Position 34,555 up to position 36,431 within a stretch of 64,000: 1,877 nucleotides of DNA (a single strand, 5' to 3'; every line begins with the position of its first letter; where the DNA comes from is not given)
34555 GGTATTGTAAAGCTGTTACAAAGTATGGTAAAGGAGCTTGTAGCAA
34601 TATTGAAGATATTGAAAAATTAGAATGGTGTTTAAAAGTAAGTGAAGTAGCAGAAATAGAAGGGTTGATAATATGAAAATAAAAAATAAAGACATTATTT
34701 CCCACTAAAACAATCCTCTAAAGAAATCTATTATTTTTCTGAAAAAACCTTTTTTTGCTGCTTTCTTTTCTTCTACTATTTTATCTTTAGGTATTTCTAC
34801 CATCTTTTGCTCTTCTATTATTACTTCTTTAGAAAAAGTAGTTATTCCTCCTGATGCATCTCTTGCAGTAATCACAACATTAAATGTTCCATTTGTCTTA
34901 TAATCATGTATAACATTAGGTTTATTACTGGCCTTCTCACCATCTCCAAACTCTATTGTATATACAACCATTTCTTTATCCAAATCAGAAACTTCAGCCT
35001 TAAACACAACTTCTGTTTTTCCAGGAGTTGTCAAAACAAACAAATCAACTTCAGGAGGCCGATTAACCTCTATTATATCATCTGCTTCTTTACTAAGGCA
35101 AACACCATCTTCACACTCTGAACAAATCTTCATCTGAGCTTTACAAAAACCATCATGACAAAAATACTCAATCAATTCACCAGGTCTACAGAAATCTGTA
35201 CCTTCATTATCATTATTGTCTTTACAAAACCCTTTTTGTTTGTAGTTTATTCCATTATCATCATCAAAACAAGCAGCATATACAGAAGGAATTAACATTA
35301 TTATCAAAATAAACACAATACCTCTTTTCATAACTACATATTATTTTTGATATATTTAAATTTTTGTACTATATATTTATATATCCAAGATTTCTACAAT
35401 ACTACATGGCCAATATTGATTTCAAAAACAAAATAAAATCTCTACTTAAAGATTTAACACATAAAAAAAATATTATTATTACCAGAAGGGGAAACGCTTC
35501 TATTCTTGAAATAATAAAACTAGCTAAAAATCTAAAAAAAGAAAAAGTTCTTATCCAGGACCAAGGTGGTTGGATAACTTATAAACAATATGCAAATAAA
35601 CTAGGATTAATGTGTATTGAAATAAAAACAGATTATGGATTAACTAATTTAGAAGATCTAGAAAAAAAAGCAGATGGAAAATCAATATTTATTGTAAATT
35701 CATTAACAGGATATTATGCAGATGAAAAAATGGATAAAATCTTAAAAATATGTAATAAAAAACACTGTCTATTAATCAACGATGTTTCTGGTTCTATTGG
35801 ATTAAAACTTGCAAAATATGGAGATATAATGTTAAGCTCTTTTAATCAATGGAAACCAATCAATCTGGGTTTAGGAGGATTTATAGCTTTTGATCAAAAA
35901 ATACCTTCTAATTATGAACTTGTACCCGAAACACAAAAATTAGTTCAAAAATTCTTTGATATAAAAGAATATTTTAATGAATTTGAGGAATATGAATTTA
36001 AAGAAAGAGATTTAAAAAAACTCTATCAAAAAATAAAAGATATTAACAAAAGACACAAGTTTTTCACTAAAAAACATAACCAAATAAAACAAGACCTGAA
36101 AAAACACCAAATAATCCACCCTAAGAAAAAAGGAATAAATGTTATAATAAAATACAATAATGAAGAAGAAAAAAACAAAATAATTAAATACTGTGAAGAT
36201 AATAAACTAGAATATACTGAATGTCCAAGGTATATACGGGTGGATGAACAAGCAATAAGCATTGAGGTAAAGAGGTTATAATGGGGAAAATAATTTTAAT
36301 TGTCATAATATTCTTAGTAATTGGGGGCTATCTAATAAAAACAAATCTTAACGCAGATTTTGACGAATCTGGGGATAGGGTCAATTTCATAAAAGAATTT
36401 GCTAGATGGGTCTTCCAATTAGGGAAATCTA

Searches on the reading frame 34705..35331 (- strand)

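Call 31: search_protein_families(library=pfam, proteins=[window:34705-35331:-], max_evalue=0.001)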
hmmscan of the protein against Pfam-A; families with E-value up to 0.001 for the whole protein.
window:34705-35331:- (208 aa): 2 families
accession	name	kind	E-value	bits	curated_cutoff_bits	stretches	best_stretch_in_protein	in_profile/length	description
PF18911.6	PKD_4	-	2.6e-11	43.8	27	1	92-165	3-77/85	PKD domain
PF00801.26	PKD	-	1e-09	38.7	23.5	1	105-164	14-73/80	PKD domain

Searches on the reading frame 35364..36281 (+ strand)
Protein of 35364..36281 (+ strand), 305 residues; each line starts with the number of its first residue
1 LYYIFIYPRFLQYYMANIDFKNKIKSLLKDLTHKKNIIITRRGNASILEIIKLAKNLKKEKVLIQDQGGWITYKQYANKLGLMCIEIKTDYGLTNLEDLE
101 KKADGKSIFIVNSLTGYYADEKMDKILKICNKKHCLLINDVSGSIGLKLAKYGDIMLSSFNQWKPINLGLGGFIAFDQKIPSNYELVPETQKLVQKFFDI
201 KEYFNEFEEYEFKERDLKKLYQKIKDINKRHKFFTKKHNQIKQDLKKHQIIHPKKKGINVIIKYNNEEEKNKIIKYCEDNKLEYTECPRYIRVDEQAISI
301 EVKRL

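Call 31: search_protein_families(library=pfam, proteins=[window:35364-36281:+], max_evalue=0.001)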
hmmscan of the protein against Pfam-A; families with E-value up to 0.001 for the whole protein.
window:35364-36281:+ (305 aa): 2 families
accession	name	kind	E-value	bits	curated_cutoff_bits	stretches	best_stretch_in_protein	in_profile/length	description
PF01041.23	DegT_DnrJ_EryC1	-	1.7e-07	31.3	19.8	1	28-178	33-188/360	DegT/DnrJ/EryC1/StrS aminotransferase family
PF00155.27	Aminotran_1_2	-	0.00095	18.9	19.7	0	17-140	44-185/361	Aminotransferase class I and II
